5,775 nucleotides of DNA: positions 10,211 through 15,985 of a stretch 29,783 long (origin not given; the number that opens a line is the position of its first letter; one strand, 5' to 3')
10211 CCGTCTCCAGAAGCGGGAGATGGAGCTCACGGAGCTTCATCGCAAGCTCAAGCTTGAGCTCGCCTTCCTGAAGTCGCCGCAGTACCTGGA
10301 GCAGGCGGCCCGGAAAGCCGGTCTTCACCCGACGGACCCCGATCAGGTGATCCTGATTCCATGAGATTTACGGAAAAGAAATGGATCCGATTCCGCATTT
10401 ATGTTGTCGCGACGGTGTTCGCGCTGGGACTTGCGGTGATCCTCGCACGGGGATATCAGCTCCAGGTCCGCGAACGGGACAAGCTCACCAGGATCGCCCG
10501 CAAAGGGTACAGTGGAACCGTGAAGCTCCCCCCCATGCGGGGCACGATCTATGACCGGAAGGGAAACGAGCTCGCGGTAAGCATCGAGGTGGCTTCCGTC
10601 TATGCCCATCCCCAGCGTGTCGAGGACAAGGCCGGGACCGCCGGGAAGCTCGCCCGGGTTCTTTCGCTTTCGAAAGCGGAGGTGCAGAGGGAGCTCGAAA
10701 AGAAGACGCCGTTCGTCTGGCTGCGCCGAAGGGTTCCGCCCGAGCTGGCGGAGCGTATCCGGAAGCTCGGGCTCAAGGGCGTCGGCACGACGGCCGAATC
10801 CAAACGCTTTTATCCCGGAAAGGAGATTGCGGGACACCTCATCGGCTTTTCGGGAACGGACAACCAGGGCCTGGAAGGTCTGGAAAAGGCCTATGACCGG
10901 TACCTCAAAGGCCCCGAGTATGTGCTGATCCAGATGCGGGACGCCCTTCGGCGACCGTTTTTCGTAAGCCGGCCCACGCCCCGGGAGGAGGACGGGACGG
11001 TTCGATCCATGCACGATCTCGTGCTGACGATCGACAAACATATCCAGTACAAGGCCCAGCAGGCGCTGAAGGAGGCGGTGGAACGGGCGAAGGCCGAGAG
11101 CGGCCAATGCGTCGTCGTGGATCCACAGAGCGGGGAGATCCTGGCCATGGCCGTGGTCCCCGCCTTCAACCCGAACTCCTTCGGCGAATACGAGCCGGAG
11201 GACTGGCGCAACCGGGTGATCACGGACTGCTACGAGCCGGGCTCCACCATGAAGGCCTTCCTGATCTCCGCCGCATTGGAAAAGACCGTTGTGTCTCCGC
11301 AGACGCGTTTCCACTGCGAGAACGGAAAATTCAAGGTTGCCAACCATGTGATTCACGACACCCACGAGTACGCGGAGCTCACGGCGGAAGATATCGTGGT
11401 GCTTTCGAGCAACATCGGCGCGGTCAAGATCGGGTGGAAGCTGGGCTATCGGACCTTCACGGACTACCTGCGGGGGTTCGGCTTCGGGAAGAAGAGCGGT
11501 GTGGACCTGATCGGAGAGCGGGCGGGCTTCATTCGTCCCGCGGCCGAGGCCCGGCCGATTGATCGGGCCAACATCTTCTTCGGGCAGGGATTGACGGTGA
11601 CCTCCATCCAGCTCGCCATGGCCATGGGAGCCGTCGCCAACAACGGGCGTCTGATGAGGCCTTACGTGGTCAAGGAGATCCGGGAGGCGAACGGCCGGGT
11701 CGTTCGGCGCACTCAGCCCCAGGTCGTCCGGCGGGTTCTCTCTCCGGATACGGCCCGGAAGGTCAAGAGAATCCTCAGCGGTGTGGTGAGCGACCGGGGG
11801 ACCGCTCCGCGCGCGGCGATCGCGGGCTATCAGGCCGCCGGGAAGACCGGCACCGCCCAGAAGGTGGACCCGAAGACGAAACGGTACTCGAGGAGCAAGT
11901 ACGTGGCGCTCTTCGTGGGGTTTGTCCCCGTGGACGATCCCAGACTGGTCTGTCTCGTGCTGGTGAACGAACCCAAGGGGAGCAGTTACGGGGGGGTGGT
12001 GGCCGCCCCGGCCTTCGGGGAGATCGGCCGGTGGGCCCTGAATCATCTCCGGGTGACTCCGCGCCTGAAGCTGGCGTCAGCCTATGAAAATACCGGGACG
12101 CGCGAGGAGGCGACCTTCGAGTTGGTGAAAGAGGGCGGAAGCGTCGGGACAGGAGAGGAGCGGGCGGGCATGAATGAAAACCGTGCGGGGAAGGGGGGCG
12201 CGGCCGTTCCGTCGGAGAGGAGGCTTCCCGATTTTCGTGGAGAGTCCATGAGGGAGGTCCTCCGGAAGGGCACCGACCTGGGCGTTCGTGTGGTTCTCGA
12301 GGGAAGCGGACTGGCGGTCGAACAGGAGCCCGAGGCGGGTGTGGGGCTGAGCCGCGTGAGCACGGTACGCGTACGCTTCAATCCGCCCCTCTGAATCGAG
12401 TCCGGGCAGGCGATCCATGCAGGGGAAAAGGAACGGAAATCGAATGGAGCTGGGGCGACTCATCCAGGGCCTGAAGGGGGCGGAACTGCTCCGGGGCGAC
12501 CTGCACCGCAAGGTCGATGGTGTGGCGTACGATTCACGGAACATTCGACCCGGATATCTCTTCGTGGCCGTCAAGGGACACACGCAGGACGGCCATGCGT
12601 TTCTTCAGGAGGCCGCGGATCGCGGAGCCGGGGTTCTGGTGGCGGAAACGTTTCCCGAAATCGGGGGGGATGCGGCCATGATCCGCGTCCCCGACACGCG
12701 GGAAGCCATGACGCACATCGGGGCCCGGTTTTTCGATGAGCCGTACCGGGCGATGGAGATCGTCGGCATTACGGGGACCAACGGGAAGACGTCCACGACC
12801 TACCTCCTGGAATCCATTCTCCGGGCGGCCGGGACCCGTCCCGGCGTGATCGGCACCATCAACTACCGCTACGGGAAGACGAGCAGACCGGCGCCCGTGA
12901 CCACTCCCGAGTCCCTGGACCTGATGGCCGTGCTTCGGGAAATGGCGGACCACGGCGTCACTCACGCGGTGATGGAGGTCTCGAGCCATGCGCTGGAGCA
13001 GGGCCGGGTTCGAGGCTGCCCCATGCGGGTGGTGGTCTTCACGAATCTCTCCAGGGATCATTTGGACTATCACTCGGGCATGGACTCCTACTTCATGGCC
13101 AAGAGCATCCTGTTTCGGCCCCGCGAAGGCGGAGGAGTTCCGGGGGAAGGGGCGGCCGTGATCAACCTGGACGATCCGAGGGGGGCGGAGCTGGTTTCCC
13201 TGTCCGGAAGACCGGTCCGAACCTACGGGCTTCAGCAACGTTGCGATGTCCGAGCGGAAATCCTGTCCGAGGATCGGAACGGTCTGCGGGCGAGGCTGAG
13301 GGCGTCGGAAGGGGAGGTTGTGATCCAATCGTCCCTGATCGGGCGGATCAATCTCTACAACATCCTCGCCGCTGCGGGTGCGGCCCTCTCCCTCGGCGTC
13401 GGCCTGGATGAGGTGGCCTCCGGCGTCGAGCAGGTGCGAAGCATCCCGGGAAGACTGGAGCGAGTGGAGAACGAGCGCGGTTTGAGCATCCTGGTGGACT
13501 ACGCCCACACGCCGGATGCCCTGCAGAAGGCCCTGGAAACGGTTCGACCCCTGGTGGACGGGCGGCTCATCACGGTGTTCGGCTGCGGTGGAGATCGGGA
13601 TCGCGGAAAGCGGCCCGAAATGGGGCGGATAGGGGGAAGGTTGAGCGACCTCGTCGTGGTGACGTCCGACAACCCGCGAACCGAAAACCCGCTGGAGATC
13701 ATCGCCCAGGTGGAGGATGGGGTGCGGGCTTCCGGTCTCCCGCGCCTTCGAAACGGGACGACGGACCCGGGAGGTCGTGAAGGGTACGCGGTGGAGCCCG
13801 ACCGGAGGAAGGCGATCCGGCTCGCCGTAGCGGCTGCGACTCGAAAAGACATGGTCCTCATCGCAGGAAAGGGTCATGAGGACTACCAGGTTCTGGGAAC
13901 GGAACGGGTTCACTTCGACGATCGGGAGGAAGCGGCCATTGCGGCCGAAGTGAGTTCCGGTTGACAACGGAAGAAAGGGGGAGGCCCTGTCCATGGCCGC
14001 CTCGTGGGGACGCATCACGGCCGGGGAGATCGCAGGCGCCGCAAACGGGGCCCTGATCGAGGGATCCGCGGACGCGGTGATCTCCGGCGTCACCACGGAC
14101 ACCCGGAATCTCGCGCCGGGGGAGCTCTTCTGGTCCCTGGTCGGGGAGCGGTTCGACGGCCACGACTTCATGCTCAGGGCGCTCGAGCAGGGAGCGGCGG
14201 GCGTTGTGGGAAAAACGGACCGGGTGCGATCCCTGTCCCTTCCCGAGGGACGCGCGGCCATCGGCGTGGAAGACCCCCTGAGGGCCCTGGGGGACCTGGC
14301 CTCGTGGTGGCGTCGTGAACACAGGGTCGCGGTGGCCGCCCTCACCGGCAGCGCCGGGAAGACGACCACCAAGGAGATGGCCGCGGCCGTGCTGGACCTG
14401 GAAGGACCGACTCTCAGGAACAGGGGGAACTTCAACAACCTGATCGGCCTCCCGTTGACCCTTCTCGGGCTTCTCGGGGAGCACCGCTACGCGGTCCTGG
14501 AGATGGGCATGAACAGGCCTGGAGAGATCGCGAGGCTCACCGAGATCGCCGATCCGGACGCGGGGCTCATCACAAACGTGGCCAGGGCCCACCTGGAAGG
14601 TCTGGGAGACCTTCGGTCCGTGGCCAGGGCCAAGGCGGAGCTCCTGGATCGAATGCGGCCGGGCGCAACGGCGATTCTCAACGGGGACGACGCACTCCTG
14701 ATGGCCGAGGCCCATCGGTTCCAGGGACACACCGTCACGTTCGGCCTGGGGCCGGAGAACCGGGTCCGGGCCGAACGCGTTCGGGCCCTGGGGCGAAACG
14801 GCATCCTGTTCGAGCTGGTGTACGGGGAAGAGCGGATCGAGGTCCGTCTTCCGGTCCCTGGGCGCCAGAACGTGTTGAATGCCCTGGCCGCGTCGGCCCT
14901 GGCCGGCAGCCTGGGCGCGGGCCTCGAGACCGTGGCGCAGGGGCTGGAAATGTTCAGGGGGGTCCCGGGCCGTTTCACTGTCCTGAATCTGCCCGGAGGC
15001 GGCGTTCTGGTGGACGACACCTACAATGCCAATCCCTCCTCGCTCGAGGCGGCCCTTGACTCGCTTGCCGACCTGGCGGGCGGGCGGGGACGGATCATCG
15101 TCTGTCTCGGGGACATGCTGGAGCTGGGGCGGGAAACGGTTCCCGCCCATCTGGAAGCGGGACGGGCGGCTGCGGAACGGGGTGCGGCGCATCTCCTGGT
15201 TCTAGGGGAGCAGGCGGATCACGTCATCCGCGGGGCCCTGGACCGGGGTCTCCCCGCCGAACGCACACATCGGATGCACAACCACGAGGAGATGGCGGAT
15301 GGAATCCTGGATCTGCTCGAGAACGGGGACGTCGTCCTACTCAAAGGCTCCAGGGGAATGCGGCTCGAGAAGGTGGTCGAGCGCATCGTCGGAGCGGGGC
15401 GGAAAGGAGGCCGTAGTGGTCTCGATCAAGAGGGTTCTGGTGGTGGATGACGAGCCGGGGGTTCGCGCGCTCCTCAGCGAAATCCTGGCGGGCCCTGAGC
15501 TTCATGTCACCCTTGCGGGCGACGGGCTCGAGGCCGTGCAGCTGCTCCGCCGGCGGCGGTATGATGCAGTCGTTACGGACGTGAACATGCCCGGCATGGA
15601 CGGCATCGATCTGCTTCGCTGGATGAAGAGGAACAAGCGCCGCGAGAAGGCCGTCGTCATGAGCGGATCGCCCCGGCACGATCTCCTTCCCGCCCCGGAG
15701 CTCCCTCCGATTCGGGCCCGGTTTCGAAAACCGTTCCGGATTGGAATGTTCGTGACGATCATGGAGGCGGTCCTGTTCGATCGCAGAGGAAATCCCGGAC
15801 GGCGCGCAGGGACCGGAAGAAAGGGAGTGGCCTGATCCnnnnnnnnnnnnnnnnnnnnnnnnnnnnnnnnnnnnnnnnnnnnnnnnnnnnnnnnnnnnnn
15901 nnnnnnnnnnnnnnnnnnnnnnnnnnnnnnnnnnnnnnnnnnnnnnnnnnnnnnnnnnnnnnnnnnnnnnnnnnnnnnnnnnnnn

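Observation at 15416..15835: Single-domain response regulator inserted between murF and mraY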

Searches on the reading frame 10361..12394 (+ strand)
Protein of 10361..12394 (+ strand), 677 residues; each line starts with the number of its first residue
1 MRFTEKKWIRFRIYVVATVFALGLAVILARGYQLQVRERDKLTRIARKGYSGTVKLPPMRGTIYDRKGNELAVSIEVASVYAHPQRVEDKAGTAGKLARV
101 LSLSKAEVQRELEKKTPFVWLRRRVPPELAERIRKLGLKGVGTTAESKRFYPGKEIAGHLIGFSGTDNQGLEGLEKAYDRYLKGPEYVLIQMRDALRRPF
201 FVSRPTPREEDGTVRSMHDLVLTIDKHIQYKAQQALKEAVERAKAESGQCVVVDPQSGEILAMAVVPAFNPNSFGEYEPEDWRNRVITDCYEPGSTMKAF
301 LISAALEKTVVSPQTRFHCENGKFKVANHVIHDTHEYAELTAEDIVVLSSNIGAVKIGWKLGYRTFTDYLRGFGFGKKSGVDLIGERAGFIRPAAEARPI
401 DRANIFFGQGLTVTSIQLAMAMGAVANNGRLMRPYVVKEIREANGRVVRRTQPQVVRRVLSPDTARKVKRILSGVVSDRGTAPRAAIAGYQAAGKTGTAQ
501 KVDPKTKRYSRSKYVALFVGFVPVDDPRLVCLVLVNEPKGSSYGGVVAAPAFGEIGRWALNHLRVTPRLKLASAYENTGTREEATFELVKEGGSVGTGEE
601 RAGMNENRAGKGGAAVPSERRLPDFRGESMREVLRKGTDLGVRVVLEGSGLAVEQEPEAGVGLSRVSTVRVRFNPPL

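Call 5: search_protein_families(library=pfam, proteins=[window:10361-12394:+], max_evalue=0.01)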
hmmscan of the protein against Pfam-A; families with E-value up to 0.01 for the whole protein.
window:10361-12394:+ (677 aa): 3 families
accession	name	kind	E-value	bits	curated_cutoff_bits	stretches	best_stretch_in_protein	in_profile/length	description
PF00905.27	Transpeptidase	-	6.7e-77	259.1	22.1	1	250-555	3-297/299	Penicillin binding protein transpeptidase domain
PF03717.20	PBP_dimer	-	3.1e-18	67.3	24.4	1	56-185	2-161/180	Penicillin-binding Protein dimerisation domain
PF03793.24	PASTA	-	1.5e-06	28.4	23.2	1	622-673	3-62/64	PASTA domain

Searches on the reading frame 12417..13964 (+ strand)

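Call 5: search_protein_families(library=pfam, proteins=[window:12417-13964:+], max_evalue=0.01)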
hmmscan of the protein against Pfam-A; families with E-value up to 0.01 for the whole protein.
window:12417-13964:+ (515 aa): 3 families
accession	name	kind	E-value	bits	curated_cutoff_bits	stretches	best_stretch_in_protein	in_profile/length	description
PF08245.18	Mur_ligase_M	-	5.7e-50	170.5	24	1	118-323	1-200/200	Mur ligase middle domain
PF02875.26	Mur_ligase_C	-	7.4e-33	114.5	28.4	1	345-486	1-127/127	Mur ligase, glutamate ligase domain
PF01225.30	Mur_ligase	-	1.1e-07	32.6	21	1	33-104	2-93/95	Mur ligase family, catalytic domain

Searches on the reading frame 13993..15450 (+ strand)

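Call 5: search_protein_families(library=pfam, proteins=[window:13993-15450:+], max_evalue=0.01)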
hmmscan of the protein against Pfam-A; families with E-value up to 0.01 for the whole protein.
window:13993-15450:+ (485 aa): 3 families
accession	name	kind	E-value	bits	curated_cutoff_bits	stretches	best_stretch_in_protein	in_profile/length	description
PF08245.18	Mur_ligase_M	-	1.9e-43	149.2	24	1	118-304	2-200/200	Mur ligase middle domain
PF02875.26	Mur_ligase_C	-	5.3e-21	76.2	28.4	1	326-454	1-127/127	Mur ligase, glutamate ligase domain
PF01225.30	Mur_ligase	-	7.7e-07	29.8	21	1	30-103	2-91/95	Mur ligase family, catalytic domain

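Call 6: search_protein_families(library=ncbifam, proteins=[window:13993-15450:+], max_evalue=0.01)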
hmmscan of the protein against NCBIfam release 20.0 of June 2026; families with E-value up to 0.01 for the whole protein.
window:13993-15450:+ (485 aa): 27 families (the best 25 are shown)
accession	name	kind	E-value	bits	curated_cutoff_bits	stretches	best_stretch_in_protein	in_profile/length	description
NF008896.0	PRK11929.1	equivalog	5.1e-123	411.8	1023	1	23-468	520-959/965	bifunctional UDP-N-acetylmuramoyl-L-alanyl-D-glutamate--2,6-diaminopimelate ligase MurE/UDP-N-acetylmuramoyl-tripeptide--D-alanyl-D-alanine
TIGR01143.1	murF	subfamily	4.7e-122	407.9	288.6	1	35-463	1-416/418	UDP-N-acetylmuramoyl-tripeptide--D-alanyl-D-alanine ligase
NF008041.0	PRK10773.1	equivalog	3.8e-97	325.9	551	1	12-465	8-447/453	UDP-N-acetylmuramoyl-tripeptide--D-alanyl-D-alanine ligase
NF010693.0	PRK14093.1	equivalog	5.3e-75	252.9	544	1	9-465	8-464/479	UDP-N-acetylmuramoylalanyl-D-glutamyl-2,6-diaminopimelate--D-alanyl-D-alanine ligase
NF008897.0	PRK11930.1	equivalog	2.7e-51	174.5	804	1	12-466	7-454/822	bifunctional UDP-N-acetylmuramoyl-tripeptide:D-alanyl-D-alanine ligase/alanine racemase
NF001124.0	PRK00139.1-2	equivalog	7.6e-40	137.1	476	2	188-373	199-384/500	UDP-N-acetylmuramoyl-L-alanyl-D-glutamate--2,6-diaminopimelate ligase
NF001126.0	PRK00139.1-4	equivalog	8.4e-36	123.5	373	2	189-373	195-375/486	UDP-N-acetylmuramoyl-L-alanyl-D-glutamate--2,6-diaminopimelate ligase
TIGR01085.1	murE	subfamily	5.6e-31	108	257.3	2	189-373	179-365/472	UDP-N-acetylmuramyl-tripeptide synthetase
TIGR01087.1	murD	equivalog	2e-26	93.1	211.95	1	98-450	90-415/441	UDP-N-acetylmuramoyl-L-alanine--D-glutamate ligase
NF053645.1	pMurC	equivalog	1.9e-25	89.6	560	2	113-257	103-250/492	pseudomurein biosynthesis peptide ligase pMurC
TIGR01082.1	murC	equivalog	3.2e-23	82.5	335.1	1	102-370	93-350/449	UDP-N-acetylmuramate--L-alanine ligase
NF001123.0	PRK00139.1-1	equivalog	1.4e-22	80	586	2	189-452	198-463/493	UDP-N-acetylmuramoyl-L-alanyl-D-glutamate--2,6-diaminopimelate ligase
TIGR02068.2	cya_phycin_syn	equivalog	2.5e-17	62.2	850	1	187-374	564-768/862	cyanophycin synthetase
NF010623.0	PRK14016.1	subfamily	6.8e-16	57.6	877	1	189-462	567-860/871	cyanophycin synthetase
NF010628.0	PRK14022.1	equivalog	2.5e-13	49.6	536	2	188-373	201-374/483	UDP-N-acetylmuramoyl-L-alanyl-D-glutamate--L-lysine ligase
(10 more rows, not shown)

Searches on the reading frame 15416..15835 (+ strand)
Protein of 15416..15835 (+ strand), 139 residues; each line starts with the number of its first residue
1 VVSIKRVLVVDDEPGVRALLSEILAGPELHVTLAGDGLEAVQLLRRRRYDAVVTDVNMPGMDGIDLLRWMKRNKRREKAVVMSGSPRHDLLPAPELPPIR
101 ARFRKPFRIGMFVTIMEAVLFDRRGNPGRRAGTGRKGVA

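Call 5: search_protein_families(library=pfam, proteins=[window:15416-15835:+], max_evalue=0.01)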
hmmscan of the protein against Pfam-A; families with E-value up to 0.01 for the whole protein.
window:15416-15835:+ (139 aa): 1 family
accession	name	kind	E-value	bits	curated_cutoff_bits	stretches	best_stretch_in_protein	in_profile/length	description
PF00072.30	Response_reg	-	7.1e-20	71.7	30.2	1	7-85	1-79/111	Response regulator receiver domain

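Call 6: search_protein_families(library=ncbifam, proteins=[window:15416-15835:+], max_evalue=0.01)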
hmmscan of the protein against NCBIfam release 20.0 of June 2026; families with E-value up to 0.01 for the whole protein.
window:15416-15835:+ (139 aa): 88 families (the best 25 are shown)
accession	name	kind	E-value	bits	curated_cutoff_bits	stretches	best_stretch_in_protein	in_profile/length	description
NF008469.0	PRK11361.1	equivalog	1.6e-15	56.7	714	1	1-83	1-83/461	acetoacetate metabolism transcriptional regulator AtoC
NF052596.1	RR_EAL_PvrR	equivalog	2.6e-15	55.9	580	1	5-92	4-92/398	response regulator cyclic di-GMP phosphodiesterase PvrR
TIGR01818.1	ntrC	equivalog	5.3e-14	51.9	558.6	1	7-120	1-114/463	nitrogen regulation protein NR(I)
NF008099.0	PRK10841.1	equivalog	1.3e-13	49.7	920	1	6-74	826-894/949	two-component system sensor histidine kinase RcsC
NF007969.0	PRK10693.1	equivalog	1.9e-13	50.1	329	1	4-83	7-86/337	two-component system response regulator RssB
NF001965.0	PRK00742.1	subfamily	2.4e-13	50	293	1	6-85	5-84/357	chemotaxis-specific protein-glutamate methyltransferase CheB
NF046022.1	RespRegCpdRBruc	equivalog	1.4e-12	47.7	180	1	5-119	2-116/120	cell cycle two-component system response regulator CpdR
NF006900.1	PRK09390.1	equivalog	1.8e-12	47.3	255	1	4-85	4-85/203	response regulator FixJ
NF053512.1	nitric_RR_NosR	exception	6.7e-12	45.1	400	1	7-73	1-67/422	response regulator c-di-GMP phosphodiesterase, NosR family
NF045505.1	RR_RssB_Pseudo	equivalog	2.9e-11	43.1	700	1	6-85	7-86/394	two-component system response regulator RssB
NF051870.1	NAssimRespRegNtrX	equivalog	3.6e-11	42.6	600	1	6-85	3-84/452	nitrogen assimilation response regulator NtrX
NF052573.1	HisKinEspAMyxo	equivalog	6.9e-11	40.9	1400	1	5-83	633-713/755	serine histidine kinase EspA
NF007135.0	PRK09581.1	equivalog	1e-10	41.1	474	1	6-78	4-76/457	PleD family two-component system response regulator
NF052574.1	HisKinEspCMyxo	equivalog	1.2e-10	40.3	1200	1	5-84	666-747/785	serine histidine kinase EspC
NF009206.0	PRK12555.1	subfamily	3.3e-10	39.5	342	1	6-73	2-71/340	chemotaxis-specific protein-glutamate methyltransferase CheB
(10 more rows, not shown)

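Call 8: find_homologous_proteins(query=window:15416-15835:+, max_evalue=0.00001)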
Query window:15416-15835:+ (139 aa): 199 proteins with E <= 0.00001 among 1197 candidates; the best 120 are listed.
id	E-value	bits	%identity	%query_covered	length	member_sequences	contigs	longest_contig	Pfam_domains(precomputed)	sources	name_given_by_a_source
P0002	4.7e-84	297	100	100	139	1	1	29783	PF00072.31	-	-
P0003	1.5e-61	224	77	100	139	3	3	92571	PF00072.31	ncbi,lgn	-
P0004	1.5e-61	224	77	100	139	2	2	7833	PF00072.31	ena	-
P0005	1.7e-59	218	75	100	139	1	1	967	PF00072.31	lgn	-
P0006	5.5e-59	216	74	100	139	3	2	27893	PF00072.31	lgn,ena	-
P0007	1.4e-56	208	73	100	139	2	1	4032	PF00072.31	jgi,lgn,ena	-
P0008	5.2e-53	197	75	88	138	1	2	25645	PF00072.31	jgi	jgi:CheY-like chemotaxis protein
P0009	5.7e-53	196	68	100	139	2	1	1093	PF00072.31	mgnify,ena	mgnify:CR=1 FL=1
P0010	9.2e-52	192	68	100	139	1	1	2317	PF00072.31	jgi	jgi:CheY-like chemotaxis protein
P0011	1.1e-46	176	60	100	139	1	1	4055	PF00072.31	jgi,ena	-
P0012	2.3e-45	172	59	100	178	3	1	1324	PF00072.31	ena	-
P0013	1.1e-39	153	58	100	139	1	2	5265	PF00072.31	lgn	-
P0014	2.6e-38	149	53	94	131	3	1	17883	PF00072.31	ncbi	-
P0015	5.8e-37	145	52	100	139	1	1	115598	PF00072.31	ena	-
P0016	8.9e-37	144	50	99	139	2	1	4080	PF00072.31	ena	-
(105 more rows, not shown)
